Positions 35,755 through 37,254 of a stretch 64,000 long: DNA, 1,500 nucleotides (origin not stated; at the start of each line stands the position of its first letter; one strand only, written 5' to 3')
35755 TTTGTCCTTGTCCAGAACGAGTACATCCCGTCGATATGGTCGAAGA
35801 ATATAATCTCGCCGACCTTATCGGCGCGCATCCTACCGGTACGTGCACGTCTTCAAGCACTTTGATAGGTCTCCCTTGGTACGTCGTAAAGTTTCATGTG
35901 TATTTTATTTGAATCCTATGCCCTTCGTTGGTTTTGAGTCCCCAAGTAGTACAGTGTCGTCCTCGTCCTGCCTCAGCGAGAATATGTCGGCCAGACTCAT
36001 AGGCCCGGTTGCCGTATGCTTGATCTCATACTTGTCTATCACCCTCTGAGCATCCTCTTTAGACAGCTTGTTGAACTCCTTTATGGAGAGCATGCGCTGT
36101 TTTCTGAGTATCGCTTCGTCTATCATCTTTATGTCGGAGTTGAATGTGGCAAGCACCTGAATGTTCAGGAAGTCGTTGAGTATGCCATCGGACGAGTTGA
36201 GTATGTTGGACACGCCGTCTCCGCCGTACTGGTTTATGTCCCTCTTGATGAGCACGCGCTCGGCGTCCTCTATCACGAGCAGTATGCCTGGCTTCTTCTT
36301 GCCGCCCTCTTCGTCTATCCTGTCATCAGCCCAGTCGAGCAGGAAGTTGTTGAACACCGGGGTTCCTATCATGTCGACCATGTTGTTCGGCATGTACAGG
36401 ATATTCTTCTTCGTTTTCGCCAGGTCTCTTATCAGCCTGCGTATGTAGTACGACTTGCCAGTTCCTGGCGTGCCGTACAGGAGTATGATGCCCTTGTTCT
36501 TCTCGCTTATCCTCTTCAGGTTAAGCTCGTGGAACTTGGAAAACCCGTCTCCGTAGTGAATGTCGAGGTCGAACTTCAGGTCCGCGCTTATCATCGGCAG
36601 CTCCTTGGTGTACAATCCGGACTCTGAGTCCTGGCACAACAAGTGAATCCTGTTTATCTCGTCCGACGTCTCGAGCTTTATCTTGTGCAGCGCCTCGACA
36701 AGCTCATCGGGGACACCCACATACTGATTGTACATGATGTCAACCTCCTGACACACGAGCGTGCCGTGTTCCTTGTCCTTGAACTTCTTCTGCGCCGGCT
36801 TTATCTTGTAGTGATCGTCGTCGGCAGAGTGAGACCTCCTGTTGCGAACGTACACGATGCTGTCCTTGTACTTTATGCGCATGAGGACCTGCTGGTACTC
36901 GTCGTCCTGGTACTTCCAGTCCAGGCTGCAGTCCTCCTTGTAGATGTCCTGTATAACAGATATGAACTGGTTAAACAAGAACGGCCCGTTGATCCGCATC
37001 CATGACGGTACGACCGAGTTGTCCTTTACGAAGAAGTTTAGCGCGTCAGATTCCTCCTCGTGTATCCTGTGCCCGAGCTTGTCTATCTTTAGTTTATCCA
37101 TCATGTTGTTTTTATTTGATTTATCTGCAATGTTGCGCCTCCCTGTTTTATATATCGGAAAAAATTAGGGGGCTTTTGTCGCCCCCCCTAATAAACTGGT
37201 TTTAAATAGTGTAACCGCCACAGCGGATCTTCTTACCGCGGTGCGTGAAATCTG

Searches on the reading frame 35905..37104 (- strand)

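Call 55: search_protein_families(library=pfam, proteins=[window:35905-37104:-], max_evalue=0.001)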
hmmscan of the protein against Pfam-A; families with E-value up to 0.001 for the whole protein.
window:35905-37104:- (399 aa): 7 families
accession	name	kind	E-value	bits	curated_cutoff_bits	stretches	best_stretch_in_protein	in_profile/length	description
PF00004.35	AAA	-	4.3e-08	34.1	21.2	1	207-344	1-129/131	ATPase family associated with various cellular activities (AAA)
PF13401.12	AAA_22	-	6.4e-05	23.7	27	1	202-233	3-34/130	AAA domain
PF13191.12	AAA_16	-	0.00013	22.9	32.6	1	196-242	16-60/167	AAA ATPase domain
PF13086.12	AAA_11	-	0.00019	21.8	27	1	203-332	16-137/257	AAA domain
PF00910.28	RNA_helicase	-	0.00047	21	21.5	0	207-241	1-39/105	RNA helicase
PF25199.1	nSTAND_NTPase5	-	0.00048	20.4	34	0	197-283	34-107/145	Novel STAND NTPase 5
PF24883.2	NPHP3_N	-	0.00084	20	24.8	0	201-238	19-56/164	Nephrocystin 3, N-terminal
